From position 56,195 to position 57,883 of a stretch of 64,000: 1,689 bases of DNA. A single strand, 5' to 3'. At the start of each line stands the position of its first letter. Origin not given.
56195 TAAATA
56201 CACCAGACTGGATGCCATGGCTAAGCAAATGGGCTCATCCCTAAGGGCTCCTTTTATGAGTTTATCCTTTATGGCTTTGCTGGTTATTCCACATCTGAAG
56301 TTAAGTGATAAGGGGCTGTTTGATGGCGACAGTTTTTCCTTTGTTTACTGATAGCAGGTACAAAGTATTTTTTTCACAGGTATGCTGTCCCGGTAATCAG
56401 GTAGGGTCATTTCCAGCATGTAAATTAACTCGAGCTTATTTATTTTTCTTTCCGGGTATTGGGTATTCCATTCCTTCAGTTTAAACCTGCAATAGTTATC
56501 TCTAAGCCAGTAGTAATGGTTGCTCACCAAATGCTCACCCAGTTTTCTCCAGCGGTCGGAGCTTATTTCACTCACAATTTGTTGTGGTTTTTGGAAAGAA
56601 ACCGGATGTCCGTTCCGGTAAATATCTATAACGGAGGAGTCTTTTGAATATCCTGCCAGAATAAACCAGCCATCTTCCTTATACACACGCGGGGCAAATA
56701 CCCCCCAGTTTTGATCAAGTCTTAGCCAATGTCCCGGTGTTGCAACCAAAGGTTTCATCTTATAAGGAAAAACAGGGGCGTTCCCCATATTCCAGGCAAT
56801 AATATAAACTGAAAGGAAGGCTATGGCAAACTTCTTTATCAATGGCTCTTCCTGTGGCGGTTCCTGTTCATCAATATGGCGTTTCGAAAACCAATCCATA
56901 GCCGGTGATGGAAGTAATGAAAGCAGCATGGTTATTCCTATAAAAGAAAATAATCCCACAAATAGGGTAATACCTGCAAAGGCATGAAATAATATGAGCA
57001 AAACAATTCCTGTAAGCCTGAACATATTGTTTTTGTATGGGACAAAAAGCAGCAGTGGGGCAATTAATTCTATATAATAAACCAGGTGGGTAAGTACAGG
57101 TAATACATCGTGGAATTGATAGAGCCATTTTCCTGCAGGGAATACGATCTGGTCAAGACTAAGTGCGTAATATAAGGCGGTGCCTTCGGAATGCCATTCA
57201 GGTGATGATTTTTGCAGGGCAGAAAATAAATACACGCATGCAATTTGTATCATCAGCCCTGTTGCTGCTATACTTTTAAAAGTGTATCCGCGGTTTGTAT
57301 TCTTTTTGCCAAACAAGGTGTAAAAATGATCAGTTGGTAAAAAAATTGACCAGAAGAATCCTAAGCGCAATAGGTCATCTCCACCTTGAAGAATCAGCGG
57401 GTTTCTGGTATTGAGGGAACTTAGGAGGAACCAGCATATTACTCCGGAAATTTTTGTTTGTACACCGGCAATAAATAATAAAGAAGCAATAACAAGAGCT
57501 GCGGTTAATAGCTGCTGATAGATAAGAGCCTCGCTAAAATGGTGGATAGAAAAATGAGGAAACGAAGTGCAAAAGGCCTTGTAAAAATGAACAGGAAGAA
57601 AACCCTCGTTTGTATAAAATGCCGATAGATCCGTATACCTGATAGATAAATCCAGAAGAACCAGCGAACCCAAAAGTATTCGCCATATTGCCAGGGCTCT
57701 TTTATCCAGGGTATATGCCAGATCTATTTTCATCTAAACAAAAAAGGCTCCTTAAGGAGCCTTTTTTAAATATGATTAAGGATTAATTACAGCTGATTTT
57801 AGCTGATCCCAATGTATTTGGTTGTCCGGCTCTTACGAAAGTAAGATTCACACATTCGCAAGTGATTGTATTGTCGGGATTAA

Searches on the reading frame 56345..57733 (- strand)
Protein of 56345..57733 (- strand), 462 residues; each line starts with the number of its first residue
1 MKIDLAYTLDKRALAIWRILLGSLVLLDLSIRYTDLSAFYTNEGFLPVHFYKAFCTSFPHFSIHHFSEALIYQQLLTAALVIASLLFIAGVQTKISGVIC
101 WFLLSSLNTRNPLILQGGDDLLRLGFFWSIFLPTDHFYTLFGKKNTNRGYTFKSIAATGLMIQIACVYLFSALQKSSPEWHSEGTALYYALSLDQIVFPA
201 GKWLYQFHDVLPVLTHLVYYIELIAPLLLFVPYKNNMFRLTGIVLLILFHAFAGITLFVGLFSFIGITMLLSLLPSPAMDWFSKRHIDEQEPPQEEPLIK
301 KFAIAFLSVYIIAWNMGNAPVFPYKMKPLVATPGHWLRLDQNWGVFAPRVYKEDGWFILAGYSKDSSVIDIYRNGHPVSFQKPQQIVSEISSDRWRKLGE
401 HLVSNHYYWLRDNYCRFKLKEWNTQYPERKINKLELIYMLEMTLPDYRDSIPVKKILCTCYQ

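Call 4: search_protein_families(library=pfam, proteins=[window:56345-57733:-], max_evalue=0.1)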
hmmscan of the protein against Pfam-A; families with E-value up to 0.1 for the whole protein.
window:56345-57733:- (462 aa): 1 family
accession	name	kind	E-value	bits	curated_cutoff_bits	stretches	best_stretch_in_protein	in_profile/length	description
PF05090.19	HTTM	-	0.0001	22.4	27.7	1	9-270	4-251/259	HTTM domain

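Call 5: search_protein_families(library=ncbifam, proteins=[window:56345-57733:-], max_evalue=0.1)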
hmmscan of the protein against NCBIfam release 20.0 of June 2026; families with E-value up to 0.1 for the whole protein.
window:56345-57733:- (462 aa): 1 family
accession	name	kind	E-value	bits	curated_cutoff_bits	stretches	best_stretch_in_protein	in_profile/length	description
TIGR04033.1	export_SdpB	subfamily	6.9e-12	45.5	178.4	1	52-267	45-263/276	sporulation-delaying protein SdpB family protein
